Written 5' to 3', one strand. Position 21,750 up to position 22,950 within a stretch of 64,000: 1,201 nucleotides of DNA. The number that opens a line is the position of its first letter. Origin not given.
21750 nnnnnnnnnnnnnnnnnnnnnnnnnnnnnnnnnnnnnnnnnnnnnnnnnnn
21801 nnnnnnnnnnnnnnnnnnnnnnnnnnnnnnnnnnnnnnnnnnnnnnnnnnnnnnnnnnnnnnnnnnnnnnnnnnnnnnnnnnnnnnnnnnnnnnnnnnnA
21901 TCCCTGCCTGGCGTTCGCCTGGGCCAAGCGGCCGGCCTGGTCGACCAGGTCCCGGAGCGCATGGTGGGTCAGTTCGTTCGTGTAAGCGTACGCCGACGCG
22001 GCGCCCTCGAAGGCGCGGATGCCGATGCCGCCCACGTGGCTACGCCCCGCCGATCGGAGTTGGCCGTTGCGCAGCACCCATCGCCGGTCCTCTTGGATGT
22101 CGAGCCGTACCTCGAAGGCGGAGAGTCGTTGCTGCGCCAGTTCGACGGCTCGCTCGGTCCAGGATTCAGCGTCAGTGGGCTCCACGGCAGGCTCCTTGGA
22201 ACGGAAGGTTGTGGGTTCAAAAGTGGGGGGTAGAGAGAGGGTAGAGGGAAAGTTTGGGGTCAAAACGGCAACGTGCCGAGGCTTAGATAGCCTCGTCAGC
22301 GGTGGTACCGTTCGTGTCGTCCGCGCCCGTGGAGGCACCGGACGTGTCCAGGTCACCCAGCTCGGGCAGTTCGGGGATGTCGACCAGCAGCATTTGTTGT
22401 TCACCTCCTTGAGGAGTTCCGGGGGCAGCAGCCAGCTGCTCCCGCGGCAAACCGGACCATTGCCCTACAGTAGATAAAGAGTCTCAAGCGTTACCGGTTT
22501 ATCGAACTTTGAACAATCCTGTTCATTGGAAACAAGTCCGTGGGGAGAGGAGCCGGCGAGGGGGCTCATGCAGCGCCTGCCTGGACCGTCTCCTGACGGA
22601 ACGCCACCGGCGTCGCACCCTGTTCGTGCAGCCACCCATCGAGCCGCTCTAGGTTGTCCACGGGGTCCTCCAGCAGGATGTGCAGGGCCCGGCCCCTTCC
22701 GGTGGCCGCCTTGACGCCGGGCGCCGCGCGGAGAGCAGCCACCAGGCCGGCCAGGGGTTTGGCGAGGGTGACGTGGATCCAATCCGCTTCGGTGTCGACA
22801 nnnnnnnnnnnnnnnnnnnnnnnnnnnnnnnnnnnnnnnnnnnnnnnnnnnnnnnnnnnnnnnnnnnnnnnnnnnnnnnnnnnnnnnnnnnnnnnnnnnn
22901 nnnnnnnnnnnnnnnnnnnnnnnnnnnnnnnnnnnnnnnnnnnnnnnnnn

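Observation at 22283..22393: Unannotated 36-aa ORF: bipartite, extremely acidic, Ser/Thr-rich peptide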

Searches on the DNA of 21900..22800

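Call 71: search_rna_families(source=window, start=21900, end=22800, threshold=evalue, max_evalue=1)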
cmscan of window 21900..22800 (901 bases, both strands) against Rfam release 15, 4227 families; matches with E-value up to 1: 1.
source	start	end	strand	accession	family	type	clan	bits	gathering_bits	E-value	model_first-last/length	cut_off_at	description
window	22271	22330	+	RF00161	nos_TCE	Cis-reg;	-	23.1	60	0.082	1-64/64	no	Nanos 3' UTR translation control element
